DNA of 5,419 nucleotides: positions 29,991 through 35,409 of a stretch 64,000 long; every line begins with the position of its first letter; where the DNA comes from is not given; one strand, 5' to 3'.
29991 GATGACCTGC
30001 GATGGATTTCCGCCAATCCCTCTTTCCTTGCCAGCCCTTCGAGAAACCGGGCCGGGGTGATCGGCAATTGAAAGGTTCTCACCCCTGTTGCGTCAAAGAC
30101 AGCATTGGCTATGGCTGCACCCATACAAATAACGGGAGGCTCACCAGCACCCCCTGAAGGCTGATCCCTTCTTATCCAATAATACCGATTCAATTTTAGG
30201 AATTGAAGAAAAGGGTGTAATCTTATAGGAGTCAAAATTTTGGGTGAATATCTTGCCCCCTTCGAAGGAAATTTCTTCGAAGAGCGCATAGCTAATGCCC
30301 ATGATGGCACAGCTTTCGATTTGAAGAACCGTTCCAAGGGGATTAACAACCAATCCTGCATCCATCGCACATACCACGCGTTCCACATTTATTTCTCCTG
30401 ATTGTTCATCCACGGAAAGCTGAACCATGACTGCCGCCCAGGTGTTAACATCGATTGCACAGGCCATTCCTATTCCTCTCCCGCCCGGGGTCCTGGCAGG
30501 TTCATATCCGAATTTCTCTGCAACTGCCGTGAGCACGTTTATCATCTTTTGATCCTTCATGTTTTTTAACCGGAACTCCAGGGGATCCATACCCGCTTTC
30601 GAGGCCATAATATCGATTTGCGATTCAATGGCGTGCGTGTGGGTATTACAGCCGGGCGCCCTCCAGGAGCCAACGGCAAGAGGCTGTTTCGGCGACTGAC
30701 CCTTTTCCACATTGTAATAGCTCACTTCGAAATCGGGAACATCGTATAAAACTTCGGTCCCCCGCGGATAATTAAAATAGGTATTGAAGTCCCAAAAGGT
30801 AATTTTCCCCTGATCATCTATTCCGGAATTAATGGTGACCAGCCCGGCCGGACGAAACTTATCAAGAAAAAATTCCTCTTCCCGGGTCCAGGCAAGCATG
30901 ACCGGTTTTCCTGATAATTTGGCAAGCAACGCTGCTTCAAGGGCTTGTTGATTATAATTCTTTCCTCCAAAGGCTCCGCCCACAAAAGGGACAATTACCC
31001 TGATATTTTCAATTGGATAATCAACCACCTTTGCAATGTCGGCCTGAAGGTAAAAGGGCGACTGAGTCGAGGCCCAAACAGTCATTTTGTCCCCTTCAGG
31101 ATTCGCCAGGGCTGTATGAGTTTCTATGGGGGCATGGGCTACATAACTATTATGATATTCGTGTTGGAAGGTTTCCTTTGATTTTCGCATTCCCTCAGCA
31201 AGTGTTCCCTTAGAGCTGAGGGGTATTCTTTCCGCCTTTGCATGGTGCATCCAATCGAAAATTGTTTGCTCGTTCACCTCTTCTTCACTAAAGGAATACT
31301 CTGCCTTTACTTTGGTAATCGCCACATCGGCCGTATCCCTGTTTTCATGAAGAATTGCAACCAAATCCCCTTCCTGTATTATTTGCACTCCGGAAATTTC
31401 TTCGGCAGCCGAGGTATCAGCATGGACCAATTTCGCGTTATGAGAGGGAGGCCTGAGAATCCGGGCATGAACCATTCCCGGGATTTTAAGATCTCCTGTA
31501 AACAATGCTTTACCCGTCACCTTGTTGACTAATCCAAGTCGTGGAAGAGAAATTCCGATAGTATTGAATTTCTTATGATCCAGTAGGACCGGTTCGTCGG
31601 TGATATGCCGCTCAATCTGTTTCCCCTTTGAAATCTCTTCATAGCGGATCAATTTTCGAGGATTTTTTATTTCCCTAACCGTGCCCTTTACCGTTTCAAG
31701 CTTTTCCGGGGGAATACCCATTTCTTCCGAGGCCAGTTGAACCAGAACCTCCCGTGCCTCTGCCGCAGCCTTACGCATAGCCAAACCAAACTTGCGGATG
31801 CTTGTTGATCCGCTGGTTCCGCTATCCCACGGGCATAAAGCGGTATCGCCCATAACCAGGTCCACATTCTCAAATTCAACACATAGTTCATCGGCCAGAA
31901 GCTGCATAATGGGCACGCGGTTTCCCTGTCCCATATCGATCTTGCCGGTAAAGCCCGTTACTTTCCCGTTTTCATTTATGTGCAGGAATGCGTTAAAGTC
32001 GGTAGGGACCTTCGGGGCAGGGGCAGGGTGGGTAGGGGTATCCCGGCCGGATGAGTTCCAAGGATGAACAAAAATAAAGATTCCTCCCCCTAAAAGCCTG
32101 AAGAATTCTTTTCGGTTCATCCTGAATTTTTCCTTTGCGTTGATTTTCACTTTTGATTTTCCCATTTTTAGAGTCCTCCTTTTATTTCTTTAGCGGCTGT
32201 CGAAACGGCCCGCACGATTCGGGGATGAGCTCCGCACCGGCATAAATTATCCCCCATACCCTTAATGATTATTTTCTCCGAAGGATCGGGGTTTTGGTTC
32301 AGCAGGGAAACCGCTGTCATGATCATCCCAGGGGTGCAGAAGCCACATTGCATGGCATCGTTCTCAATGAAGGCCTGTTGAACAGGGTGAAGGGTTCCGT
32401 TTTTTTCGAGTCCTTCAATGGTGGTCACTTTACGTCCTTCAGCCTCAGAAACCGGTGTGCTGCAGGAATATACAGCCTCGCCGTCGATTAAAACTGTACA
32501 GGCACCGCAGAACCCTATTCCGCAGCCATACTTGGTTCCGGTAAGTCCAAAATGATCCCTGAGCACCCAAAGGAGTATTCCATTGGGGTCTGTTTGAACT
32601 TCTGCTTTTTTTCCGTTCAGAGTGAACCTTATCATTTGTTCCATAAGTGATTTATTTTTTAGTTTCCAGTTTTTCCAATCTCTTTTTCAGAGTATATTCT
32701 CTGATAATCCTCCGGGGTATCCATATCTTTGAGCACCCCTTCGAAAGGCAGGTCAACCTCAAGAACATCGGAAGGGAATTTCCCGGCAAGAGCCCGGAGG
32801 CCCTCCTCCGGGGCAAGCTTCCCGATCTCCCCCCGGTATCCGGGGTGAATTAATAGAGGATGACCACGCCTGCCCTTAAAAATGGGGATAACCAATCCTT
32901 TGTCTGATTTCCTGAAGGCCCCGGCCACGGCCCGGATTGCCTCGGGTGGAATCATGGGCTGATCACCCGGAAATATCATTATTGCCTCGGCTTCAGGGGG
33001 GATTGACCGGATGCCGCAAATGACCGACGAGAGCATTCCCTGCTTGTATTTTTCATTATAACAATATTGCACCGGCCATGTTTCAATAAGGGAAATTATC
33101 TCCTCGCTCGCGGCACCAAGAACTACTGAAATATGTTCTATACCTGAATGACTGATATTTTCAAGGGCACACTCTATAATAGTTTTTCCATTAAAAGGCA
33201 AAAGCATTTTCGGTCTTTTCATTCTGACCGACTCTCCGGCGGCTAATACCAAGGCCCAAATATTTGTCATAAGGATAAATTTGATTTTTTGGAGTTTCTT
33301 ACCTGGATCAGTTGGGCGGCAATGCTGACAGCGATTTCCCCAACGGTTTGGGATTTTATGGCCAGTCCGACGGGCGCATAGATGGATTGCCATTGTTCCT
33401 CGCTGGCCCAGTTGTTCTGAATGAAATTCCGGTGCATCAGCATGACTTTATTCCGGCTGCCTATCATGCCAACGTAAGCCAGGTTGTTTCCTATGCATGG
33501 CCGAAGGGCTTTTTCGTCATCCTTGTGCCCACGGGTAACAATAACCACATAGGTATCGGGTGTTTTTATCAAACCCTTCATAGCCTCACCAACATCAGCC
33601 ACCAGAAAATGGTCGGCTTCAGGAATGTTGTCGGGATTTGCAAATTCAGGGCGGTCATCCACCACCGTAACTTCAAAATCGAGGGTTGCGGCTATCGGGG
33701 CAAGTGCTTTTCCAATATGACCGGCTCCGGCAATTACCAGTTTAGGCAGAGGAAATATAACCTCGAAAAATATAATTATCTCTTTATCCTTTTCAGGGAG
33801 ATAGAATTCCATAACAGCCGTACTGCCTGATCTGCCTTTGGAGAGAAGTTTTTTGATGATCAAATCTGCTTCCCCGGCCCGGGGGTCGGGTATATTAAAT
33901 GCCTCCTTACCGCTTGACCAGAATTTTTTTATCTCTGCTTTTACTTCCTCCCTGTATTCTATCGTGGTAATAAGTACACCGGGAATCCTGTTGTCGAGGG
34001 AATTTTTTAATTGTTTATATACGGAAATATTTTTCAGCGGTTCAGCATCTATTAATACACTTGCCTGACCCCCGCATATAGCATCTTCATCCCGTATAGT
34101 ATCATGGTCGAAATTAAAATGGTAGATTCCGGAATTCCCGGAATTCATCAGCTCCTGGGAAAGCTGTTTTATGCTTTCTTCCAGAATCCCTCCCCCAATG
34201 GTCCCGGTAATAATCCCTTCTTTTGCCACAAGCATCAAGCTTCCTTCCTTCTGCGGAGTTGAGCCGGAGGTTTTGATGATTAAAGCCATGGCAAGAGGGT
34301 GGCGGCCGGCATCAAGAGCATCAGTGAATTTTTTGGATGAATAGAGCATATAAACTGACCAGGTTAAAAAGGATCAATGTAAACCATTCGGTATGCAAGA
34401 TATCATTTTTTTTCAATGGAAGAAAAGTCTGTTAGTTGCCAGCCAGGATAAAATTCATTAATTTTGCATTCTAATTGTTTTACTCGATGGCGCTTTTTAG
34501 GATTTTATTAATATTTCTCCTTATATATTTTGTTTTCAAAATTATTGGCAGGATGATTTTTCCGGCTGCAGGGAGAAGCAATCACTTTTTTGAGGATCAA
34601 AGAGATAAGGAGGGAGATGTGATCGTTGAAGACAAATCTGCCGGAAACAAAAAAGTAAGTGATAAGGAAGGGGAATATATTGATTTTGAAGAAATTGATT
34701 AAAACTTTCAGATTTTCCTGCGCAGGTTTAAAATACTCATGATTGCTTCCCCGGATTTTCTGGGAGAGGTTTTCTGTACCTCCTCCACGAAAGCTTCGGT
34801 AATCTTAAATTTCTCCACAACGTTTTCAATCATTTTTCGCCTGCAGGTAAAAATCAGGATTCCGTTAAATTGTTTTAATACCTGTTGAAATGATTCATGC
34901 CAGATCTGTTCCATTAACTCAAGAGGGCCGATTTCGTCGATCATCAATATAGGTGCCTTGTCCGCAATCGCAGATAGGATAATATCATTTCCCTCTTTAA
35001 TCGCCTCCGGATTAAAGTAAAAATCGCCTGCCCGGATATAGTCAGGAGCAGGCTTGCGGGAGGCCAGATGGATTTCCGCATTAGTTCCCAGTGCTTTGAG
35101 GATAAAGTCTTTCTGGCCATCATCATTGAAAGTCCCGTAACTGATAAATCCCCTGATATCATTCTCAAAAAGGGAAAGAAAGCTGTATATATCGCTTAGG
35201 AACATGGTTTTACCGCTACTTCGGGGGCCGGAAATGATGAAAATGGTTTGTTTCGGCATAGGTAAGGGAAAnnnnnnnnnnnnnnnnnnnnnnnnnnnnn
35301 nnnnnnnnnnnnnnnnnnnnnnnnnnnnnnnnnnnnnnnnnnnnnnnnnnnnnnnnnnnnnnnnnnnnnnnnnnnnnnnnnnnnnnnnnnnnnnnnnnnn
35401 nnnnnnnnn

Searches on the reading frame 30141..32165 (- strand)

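Call 83: search_protein_families(library=pfam, proteins=[window:30141-32165:-], max_evalue=0.0001)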
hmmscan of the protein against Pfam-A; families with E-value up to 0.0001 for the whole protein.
window:30141-32165:- (674 aa): 3 families
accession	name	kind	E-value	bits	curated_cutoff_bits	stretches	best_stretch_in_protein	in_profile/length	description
PF20256.3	MoCoBD_2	-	2e-46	159.2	27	2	12-180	14-168/283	Molybdopterin cofactor-binding domain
PF02738.23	MoCoBD_1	-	2.5e-46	158.2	27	1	317-536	13-244/244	Molybdopterin cofactor-binding domain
PF01315.27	Ald_Xan_dh_C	-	1e-05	26.3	31.3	1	217-270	1-55/110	Aldehyde oxidase and xanthine dehydrogenase, a/b hammerhead domain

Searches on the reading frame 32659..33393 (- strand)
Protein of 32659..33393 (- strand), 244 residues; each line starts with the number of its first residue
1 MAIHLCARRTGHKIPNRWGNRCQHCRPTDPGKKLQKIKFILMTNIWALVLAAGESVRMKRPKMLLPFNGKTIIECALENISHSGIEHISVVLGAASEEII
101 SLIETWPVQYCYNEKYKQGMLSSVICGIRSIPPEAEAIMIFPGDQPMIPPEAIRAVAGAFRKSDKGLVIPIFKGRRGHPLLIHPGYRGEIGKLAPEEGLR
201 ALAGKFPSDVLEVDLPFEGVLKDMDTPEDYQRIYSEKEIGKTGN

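Call 83: search_protein_families(library=pfam, proteins=[window:32659-33393:-], max_evalue=0.0001)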
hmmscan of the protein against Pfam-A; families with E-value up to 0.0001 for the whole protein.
window:32659-33393:- (244 aa): 3 families
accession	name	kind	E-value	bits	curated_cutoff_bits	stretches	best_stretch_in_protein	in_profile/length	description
PF12804.13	NTP_transf_3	-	2.9e-36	125.5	27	1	47-203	1-154/160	MobA-like NTP transferase domain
PF01128.25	IspD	-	5.8e-07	29.9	27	1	46-169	2-126/221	2-C-methyl-D-erythritol 4-phosphate cytidylyltransferase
PF02348.25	CTP_transf_3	-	3.1e-06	27.6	22.6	1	47-164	2-118/217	Cytidylyltransferase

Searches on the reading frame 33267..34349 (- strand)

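Call 83: search_protein_families(library=pfam, proteins=[window:33267-34349:-], max_evalue=0.0001)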
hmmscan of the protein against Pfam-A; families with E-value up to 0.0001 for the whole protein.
window:33267-34349:- (360 aa): 2 families
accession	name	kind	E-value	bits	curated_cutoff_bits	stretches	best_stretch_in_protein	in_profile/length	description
PF13478.12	XdhC_C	-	6.9e-39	133.7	29.7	1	204-347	1-125/125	XdhC Rossmann domain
PF02625.21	XdhC_CoxI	-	1.9e-15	57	24.3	1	15-78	4-67/68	XdhC and CoxI family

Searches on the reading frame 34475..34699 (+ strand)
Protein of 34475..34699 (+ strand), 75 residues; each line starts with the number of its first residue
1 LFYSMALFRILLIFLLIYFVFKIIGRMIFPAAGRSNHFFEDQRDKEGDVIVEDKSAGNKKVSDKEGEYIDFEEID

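Call 96: search_protein_families(library=pfam, proteins=[window:34475-34699:+], max_evalue=0.01)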
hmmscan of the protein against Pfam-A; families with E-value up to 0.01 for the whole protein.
window:34475-34699:+ (75 aa): 1 family
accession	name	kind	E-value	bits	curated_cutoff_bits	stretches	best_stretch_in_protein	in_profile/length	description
PF16118.10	DUF4834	-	0.00032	22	27.8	1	42-74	62-98/99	Domain of unknown function (DUF4834)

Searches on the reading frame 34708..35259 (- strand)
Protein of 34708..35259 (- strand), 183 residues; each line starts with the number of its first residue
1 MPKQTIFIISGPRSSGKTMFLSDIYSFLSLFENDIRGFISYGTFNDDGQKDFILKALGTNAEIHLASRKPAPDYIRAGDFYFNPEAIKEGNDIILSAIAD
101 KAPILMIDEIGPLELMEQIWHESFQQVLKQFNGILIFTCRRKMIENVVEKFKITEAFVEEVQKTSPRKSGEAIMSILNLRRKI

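Call 83: search_protein_families(library=pfam, proteins=[window:34708-35259:-], max_evalue=0.0001)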
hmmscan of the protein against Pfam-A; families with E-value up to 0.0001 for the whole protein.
window:34708-35259:- (183 aa): 1 family
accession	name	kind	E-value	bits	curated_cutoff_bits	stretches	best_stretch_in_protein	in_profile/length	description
PF03266.21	NTPase_1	-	3.5e-14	53.4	23.9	1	7-155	2-148/168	NTPase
